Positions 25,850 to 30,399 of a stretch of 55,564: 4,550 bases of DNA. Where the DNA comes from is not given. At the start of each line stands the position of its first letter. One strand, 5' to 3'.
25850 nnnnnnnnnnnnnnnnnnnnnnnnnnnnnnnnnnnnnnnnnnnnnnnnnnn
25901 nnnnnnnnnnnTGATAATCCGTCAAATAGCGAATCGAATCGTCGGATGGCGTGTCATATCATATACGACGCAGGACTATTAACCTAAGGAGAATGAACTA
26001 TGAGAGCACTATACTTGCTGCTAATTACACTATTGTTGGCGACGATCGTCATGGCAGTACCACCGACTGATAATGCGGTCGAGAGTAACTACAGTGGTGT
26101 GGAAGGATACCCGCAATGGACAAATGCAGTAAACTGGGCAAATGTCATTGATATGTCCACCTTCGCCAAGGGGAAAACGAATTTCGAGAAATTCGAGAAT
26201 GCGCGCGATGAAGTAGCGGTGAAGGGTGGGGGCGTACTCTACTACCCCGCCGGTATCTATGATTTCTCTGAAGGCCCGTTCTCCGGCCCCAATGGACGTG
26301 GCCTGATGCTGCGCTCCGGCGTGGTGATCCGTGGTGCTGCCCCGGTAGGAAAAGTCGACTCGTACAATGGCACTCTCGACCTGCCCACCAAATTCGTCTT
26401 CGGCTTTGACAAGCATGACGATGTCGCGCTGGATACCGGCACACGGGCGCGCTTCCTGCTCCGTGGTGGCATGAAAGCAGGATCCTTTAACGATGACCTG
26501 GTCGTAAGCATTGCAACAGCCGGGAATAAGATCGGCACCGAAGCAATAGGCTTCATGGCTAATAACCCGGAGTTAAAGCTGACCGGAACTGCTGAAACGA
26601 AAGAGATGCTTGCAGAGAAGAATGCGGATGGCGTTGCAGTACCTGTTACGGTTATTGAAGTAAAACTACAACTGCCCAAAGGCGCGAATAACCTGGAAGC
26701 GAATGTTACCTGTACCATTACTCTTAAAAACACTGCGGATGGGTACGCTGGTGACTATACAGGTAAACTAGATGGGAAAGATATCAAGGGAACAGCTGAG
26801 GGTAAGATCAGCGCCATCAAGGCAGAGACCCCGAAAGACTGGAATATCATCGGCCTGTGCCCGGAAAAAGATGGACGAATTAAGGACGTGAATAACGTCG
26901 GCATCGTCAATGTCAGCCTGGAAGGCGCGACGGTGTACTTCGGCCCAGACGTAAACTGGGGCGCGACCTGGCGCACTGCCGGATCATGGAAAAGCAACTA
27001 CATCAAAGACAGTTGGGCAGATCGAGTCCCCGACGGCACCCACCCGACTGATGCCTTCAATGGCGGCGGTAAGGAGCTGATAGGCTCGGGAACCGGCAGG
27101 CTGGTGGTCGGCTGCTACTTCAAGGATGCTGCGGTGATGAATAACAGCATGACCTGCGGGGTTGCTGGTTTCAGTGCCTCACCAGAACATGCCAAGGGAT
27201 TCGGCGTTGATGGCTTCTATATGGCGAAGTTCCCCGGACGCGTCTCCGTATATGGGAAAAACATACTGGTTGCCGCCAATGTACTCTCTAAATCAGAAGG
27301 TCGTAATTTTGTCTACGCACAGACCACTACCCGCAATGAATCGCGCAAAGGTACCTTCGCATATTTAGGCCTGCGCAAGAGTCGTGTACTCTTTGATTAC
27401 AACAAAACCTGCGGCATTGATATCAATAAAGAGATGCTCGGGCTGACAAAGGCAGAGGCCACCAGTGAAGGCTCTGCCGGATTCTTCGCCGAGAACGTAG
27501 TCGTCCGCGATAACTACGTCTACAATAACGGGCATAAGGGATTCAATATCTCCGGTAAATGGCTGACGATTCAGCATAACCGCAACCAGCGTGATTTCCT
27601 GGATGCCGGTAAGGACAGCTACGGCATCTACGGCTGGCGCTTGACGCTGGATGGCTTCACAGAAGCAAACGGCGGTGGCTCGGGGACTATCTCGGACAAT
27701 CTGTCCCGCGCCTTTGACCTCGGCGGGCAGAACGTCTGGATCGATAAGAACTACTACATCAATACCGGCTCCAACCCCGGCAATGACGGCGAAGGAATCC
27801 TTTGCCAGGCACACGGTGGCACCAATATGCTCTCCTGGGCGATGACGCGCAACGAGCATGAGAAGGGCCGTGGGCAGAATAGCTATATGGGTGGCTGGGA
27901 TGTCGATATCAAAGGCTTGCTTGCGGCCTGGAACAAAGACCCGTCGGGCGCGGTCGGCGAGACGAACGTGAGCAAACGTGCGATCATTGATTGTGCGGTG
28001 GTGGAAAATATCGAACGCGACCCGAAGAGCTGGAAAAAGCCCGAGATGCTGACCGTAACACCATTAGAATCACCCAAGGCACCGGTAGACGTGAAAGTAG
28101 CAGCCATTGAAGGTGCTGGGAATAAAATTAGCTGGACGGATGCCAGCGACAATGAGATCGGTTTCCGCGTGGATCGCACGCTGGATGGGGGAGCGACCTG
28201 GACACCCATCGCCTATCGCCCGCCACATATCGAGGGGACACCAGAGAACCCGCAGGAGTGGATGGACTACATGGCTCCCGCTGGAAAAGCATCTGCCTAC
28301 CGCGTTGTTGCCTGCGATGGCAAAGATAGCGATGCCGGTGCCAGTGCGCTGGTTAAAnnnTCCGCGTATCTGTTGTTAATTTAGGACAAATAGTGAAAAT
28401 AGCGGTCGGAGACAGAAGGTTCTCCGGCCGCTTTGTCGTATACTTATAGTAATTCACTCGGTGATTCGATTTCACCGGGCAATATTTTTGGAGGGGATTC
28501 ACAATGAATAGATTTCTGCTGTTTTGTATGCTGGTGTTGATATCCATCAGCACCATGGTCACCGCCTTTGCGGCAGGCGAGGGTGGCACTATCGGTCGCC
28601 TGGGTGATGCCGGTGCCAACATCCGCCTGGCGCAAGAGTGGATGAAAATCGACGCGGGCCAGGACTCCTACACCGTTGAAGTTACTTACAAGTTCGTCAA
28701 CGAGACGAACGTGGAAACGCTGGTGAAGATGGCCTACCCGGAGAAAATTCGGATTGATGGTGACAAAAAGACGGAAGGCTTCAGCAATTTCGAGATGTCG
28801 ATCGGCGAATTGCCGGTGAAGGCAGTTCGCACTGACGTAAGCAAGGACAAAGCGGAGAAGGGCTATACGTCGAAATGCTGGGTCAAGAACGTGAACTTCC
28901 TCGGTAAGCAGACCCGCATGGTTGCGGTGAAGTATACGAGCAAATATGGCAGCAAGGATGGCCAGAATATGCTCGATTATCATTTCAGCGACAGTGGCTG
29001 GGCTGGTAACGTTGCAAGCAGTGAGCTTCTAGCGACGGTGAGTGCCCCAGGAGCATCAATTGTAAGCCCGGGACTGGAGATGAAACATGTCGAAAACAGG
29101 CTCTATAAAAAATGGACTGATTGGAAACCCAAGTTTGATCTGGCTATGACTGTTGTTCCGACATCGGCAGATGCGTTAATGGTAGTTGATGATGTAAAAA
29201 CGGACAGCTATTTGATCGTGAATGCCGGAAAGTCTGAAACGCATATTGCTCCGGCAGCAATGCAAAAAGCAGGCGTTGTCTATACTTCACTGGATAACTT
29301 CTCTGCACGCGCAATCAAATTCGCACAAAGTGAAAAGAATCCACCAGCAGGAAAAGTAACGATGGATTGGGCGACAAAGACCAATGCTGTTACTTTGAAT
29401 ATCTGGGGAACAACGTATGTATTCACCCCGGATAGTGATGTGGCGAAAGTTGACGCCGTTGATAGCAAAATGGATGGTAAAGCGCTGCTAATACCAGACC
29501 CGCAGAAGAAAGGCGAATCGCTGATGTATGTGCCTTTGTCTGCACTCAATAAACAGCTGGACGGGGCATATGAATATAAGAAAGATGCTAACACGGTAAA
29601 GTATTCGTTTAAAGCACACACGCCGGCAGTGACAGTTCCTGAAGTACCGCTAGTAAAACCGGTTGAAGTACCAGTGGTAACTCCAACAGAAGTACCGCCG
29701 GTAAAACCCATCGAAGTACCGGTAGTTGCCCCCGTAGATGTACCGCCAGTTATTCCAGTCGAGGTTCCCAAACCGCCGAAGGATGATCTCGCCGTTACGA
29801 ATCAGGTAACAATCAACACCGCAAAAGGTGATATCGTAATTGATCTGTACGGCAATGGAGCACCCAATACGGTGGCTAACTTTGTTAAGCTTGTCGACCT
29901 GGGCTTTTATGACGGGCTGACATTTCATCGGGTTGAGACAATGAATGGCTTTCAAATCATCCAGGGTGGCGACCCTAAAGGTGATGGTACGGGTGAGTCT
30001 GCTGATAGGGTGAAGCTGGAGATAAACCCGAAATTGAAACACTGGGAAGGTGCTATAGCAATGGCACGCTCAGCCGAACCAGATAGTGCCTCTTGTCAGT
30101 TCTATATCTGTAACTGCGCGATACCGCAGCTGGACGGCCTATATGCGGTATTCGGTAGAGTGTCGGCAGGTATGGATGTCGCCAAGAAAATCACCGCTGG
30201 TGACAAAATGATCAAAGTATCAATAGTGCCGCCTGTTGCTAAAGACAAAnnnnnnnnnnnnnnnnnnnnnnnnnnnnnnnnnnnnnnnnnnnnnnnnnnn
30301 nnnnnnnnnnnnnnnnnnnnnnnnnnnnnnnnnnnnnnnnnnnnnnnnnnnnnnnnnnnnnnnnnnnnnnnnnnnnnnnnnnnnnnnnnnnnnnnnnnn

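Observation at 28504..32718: Operon of three tandem secreted paralogues (DUF4424-like domain + copper-amine-oxidase-N-like stalk), the first fused to a cyclophilin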

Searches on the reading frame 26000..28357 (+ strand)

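Call 3: search_protein_families(library=pfam, proteins=[window:26000-28357:+], max_evalue=1)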
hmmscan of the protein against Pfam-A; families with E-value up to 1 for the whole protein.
window:26000-28357:+ (786 aa): 1 family
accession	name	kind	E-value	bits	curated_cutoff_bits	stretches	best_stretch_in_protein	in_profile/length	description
PF13229.12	Beta_helix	-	0.52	10.4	25.9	1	468-527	90-132/158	Right handed beta helix region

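Call 4: search_protein_families(library=ncbifam, proteins=[window:26000-28357:+], max_evalue=1)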
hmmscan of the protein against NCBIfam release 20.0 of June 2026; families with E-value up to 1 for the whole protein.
window:26000-28357:+ (786 aa): 0 families

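Call 68: search_protein_families(library=padloc, proteins=[window:26000-28357:+], max_evalue=0.01)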
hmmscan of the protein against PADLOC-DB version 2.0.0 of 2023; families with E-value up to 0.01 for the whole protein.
window:26000-28357:+ (786 aa): 0 families

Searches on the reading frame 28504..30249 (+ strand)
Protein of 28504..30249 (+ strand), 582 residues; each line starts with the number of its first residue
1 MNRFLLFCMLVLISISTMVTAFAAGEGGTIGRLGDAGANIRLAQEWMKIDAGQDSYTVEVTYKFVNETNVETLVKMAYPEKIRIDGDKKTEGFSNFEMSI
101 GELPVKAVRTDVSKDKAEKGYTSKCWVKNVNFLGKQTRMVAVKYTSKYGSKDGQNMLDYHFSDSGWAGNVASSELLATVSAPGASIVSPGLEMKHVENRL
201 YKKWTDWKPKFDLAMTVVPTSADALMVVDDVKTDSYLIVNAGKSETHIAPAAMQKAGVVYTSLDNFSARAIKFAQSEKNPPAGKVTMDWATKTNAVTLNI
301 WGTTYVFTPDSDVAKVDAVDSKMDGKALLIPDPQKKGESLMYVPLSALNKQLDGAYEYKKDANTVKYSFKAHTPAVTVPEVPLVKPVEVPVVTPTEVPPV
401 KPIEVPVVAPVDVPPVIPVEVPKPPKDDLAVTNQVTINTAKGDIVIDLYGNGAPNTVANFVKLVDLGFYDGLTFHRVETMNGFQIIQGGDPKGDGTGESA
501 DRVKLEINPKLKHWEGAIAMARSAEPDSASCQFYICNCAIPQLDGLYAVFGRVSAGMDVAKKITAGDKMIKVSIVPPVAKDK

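Call 3: search_protein_families(library=pfam, proteins=[window:28504-30249:+], max_evalue=1)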
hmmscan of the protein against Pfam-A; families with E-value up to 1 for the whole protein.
window:28504-30249:+ (582 aa): 2 families
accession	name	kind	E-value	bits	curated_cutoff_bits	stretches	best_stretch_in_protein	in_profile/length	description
PF00160.26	Pro_isomerase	-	7.6e-40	137.2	21.7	1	435-567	2-141/159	Cyclophilin type peptidyl-prolyl cis-trans isomerase/CLD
PF07833.16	Cu_amine_oxidN1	-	0.00047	20.5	24.2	1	285-366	33-107/108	Copper amine oxidase N-terminal domain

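Call 4: search_protein_families(library=ncbifam, proteins=[window:28504-30249:+], max_evalue=1)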
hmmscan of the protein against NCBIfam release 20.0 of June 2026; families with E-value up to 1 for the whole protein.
window:28504-30249:+ (582 aa): 2 families
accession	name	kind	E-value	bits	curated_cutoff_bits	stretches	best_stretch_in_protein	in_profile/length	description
NF008151.0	PRK10903.1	equivalog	2.6e-26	92.2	308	1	433-564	29-163/190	peptidylprolyl isomerase A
NF008057.0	PRK10791.1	equivalog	5.8e-23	81.5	297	1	435-565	2-138/164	peptidylprolyl isomerase B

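Call 35: list_cluster_members(proteins=[window:28504-30249:+, window:30285-31445:+, window:31480-32715:+, window:26000-28357:+, window:32759-34417:-, window:20643-21920:+, P0047])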
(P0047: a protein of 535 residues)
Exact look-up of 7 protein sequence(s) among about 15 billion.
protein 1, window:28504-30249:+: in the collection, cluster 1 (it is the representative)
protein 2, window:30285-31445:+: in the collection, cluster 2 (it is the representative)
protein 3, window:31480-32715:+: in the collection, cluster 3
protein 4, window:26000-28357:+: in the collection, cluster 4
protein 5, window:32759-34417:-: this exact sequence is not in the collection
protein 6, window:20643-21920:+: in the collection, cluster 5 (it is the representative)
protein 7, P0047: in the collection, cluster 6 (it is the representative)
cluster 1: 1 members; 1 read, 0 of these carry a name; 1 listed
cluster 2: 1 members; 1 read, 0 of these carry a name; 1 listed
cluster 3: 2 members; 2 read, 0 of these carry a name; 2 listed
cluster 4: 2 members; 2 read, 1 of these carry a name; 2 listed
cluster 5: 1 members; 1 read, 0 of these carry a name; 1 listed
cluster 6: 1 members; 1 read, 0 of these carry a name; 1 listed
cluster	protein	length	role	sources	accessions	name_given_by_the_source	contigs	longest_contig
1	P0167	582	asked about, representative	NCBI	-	-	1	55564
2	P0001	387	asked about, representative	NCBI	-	-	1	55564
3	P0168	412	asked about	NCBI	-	-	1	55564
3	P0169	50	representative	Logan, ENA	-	-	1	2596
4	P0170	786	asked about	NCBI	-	-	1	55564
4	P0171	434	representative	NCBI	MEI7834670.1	MAG: hypothetical protein WCJ56_15905, partial [bacterium]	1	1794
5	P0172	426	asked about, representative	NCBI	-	-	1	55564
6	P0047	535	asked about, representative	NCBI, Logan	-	-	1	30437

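Call 44: find_homologous_proteins(query=window:28504-30249:+, max_evalue=1e-30)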
Query window:28504-30249:+ (582 aa): 184 proteins with E <= 1e-30 among 8000 candidates; the best 120 are listed.
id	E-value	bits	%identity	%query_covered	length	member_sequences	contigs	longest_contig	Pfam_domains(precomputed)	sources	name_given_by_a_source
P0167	0.0e+0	1313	100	100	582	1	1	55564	PF00160.27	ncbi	-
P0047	3.6e-195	668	55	99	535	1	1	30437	PF00160.27,PF07833.17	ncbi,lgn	-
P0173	6.2e-85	304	52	23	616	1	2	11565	PF00160.27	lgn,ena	-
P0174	1.2e-84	303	61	22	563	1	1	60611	PF00160.27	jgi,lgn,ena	-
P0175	1.9e-84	303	49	29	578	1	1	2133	PF00160.27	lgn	-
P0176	6.9e-78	281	49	23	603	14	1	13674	PF00160.27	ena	-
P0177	3.4e-76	275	52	21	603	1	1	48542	PF00160.27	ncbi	-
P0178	1.4e-70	257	60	22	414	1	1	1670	PF00160.27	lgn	-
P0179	5.3e-65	238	52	24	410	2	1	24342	PF00160.27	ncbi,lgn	-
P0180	1.1e-64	237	52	26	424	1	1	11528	PF00160.27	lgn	-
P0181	2.1e-63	233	41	39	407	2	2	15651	PF00160.27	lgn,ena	-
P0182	1.3e-62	230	47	33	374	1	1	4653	PF00160.27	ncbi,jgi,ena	-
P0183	1.7e-62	230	45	31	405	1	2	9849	PF00160.27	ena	-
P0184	2.2e-58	216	48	26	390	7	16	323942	PF00160.27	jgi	-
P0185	5.9e-58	215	45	29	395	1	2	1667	PF00160.27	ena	-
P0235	1.1e-43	168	65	23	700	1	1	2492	PF00160.27,PF26549.1,PF07676.19,PF07833.17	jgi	jgi:peptidyl-prolyl cis-trans isomerase B (cyclophilin B)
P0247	4.9e-41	159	57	26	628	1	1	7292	PF00160.27,PF26549.1,PF00930.28,PF07676.19,PF07833.17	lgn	-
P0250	1.1e-40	158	52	29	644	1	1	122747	PF00160.27,PF26549.1,PF07676.19,PF07833.17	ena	-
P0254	1.6e-40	158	58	25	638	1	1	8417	PF00160.27,PF26549.1,PF07676.19,PF07833.17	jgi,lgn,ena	-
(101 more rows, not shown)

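Call 68: search_protein_families(library=padloc, proteins=[window:28504-30249:+], max_evalue=0.01)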
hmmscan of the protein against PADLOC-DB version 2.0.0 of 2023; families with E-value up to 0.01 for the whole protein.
window:28504-30249:+ (582 aa): 0 families
